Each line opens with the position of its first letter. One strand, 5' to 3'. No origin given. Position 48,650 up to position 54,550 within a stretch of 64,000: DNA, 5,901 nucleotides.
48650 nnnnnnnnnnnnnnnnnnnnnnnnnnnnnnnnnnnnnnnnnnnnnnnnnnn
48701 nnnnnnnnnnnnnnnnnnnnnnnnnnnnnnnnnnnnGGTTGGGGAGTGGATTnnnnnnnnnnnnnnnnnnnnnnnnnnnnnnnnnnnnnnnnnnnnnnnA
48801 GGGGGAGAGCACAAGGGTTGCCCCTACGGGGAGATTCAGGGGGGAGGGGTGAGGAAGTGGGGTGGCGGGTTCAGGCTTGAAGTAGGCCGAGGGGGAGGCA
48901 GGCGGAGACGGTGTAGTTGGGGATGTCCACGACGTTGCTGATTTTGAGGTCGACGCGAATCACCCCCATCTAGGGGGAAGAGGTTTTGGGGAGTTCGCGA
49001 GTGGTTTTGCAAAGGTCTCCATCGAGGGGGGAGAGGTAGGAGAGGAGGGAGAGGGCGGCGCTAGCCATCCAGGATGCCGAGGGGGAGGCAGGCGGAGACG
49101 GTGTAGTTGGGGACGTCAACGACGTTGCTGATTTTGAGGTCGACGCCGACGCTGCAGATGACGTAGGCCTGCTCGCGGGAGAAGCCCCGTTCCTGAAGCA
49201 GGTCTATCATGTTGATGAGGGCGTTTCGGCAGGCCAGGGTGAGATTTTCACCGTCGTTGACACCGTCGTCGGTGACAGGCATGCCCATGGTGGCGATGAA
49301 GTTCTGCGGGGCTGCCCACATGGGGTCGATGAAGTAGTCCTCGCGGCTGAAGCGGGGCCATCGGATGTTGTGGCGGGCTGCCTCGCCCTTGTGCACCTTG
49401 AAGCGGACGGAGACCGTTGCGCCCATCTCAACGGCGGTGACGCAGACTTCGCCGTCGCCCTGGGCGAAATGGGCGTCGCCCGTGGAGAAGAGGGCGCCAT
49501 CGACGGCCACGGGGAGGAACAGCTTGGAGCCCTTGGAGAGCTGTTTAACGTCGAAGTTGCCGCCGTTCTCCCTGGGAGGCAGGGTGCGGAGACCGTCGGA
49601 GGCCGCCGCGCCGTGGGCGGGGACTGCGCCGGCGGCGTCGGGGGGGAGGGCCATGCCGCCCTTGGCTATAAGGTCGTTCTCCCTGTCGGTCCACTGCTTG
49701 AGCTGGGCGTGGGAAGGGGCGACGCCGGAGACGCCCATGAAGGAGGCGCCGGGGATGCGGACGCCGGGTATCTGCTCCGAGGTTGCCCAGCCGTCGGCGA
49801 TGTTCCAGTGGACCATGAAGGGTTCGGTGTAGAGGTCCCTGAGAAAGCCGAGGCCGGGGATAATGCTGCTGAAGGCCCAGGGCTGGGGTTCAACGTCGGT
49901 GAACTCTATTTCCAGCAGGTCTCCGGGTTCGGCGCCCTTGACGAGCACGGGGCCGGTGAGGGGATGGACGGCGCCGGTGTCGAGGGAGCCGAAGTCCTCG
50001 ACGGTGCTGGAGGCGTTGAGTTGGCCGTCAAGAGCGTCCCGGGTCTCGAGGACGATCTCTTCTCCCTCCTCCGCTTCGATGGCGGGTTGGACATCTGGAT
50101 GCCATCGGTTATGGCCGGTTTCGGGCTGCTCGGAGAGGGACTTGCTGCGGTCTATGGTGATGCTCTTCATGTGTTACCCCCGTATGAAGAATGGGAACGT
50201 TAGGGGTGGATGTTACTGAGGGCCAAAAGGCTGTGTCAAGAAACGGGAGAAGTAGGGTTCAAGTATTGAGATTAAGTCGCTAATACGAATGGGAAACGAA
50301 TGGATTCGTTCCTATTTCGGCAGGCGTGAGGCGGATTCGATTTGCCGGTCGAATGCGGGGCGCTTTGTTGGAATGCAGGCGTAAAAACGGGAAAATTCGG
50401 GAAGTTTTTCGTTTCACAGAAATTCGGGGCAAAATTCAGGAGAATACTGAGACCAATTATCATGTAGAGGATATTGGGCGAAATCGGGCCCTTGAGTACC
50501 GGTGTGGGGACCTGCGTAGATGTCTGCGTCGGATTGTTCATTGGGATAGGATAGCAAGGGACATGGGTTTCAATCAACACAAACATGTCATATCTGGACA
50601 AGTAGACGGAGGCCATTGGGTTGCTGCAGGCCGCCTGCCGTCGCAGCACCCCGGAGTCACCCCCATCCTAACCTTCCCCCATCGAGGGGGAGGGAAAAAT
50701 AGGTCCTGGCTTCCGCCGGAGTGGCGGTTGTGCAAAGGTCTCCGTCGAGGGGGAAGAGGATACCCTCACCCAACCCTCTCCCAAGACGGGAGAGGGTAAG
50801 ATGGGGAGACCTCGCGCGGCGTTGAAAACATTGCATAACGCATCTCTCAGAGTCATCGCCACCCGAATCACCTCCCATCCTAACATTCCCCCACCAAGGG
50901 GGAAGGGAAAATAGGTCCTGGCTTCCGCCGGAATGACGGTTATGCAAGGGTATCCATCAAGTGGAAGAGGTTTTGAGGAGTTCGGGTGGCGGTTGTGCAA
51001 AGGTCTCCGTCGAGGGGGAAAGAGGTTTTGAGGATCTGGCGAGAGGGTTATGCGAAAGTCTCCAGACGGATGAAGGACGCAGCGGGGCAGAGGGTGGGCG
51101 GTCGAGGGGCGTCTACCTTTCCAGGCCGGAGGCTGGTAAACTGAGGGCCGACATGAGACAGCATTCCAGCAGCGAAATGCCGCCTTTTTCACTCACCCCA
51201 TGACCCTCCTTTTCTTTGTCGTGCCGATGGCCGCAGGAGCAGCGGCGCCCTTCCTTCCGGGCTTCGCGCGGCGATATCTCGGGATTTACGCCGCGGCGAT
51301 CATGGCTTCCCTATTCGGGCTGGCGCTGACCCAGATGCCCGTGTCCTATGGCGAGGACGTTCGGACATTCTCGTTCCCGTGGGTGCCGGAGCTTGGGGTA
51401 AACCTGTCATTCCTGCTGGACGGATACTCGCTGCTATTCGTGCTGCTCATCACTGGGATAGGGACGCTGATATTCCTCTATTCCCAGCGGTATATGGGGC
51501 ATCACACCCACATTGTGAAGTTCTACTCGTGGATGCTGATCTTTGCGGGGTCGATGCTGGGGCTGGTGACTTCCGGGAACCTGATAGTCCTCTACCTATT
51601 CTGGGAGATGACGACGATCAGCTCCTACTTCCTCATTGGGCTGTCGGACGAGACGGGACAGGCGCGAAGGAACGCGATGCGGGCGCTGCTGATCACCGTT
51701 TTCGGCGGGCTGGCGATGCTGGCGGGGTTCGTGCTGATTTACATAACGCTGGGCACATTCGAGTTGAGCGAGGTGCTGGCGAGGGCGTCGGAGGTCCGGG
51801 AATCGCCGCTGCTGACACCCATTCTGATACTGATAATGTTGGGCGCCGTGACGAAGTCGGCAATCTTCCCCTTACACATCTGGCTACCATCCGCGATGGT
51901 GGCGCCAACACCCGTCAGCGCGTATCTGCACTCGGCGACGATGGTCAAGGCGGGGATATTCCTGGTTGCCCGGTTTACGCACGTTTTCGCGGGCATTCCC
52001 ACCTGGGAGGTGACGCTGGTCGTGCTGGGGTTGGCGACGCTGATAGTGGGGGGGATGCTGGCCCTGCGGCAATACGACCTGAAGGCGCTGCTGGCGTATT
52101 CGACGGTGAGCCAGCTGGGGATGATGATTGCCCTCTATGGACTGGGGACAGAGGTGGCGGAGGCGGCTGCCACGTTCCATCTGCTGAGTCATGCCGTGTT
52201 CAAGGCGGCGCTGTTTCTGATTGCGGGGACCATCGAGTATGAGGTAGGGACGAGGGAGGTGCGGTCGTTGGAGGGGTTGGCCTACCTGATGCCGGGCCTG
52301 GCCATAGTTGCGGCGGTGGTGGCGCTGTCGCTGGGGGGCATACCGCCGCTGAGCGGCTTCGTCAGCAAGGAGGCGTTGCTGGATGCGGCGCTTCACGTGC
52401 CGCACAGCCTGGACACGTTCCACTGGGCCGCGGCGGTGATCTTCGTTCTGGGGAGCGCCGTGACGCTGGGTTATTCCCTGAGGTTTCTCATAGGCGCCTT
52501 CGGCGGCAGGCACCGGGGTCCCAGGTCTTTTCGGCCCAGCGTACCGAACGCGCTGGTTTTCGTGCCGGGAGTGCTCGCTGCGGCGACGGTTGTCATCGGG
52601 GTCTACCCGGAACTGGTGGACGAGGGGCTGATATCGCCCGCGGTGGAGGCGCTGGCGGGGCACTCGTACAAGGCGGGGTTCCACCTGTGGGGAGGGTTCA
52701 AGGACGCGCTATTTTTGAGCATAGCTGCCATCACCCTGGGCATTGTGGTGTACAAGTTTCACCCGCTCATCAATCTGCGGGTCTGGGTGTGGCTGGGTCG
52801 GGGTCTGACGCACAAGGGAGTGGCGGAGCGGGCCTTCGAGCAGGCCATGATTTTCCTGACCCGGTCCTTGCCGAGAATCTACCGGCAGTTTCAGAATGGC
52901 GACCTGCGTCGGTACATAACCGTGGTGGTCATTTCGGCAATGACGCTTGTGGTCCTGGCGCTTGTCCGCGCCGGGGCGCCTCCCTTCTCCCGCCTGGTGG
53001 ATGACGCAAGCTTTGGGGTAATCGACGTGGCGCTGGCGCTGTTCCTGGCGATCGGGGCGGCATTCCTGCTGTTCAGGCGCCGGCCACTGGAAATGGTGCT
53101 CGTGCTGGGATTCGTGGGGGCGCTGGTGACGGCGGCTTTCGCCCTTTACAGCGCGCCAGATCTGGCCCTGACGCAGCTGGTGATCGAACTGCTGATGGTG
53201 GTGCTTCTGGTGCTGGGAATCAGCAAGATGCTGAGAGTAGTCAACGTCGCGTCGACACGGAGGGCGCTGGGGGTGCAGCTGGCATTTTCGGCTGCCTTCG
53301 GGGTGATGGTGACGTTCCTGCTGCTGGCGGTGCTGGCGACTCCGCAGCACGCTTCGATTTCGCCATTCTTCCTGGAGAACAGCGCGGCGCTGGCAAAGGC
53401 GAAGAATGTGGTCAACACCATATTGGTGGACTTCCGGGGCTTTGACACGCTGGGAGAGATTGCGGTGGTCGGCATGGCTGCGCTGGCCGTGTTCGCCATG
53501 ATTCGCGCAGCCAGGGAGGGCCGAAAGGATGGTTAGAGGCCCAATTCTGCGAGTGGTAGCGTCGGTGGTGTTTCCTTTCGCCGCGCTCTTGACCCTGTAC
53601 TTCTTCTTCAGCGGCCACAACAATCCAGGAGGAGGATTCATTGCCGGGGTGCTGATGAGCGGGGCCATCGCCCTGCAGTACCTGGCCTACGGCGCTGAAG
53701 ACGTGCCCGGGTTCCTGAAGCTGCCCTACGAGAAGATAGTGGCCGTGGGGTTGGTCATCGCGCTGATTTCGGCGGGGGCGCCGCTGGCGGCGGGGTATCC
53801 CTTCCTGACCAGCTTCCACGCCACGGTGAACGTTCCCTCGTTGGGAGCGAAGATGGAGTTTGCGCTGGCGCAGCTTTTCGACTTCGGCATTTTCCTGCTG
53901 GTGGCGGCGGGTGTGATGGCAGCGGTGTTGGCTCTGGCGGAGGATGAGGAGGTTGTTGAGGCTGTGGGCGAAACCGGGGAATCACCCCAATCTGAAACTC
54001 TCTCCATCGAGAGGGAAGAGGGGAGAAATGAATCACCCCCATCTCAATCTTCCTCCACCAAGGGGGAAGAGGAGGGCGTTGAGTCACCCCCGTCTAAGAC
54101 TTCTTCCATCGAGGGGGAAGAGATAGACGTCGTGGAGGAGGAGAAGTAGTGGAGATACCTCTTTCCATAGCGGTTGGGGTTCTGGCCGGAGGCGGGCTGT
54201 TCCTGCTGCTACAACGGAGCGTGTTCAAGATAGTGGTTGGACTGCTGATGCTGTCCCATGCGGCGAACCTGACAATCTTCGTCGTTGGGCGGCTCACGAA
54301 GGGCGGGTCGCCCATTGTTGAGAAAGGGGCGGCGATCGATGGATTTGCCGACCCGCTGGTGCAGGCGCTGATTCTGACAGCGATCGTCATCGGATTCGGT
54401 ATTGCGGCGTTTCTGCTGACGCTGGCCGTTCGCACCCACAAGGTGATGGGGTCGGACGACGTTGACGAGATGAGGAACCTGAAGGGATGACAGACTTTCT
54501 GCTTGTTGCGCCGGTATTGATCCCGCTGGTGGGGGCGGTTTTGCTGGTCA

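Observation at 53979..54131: The intergenic repeat unit is present as three in-frame 51-nt tandem copies forming the C-terminus of MrpB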

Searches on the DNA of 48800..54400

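Call 20: search_rna_families(source=window, start=48800, end=54400, threshold=evalue, max_evalue=1)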
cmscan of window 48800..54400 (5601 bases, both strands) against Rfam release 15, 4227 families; matches with E-value up to 1: 1.
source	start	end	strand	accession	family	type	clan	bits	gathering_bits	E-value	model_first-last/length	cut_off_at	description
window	52267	52354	+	RF02791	CcsR1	Gene; sRNA;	-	17.6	65.3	0.97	1-83/83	no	Conserved CCUCCUCCC motif stress-induced RNA 1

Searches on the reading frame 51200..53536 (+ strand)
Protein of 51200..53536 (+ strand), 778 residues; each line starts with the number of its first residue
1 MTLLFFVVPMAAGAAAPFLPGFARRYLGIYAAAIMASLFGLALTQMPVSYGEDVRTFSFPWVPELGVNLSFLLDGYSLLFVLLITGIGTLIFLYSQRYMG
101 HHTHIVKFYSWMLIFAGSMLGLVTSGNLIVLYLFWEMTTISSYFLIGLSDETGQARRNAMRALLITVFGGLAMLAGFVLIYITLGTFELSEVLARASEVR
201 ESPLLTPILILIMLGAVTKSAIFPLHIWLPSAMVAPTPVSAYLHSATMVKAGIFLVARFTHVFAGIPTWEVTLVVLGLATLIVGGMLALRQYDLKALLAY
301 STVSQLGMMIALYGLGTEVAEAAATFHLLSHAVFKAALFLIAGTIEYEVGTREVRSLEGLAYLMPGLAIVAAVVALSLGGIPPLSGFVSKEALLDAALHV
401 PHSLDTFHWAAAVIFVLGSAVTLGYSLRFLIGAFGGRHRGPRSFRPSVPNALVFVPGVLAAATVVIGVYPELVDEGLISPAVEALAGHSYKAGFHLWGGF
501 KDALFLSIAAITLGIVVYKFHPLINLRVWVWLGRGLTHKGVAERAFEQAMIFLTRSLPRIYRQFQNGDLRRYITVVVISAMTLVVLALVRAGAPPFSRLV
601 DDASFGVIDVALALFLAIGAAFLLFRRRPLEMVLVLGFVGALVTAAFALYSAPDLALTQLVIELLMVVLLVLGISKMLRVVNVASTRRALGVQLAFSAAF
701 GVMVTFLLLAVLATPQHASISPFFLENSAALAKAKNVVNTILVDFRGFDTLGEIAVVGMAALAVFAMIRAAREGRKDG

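Call 9: search_protein_families(library=pfam, proteins=[window:51200-53536:+], max_evalue=0.01)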
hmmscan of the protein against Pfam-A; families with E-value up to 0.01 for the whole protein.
window:51200-53536:+ (778 aa): 4 families
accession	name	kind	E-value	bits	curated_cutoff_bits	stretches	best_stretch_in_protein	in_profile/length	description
PF00361.26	Proton_antipo_M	-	2.1e-69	234.4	21.5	1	125-402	1-280/294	NADH:quinone oxidoreductase/Mrp antiporter, TM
PF20501.3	MbhE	-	4.6e-22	78.3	27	1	687-773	2-86/98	MBH, subunit E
PF13244.11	MbhD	-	1.8e-14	54.1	27.2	1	614-677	1-65/67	MBH, subunit D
PF00662.26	Proton_antipo_N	-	3.9e-12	46.3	24.5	1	64-109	6-51/51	NADH-Ubiquinone oxidoreductase (complex I), chain 5 N-terminus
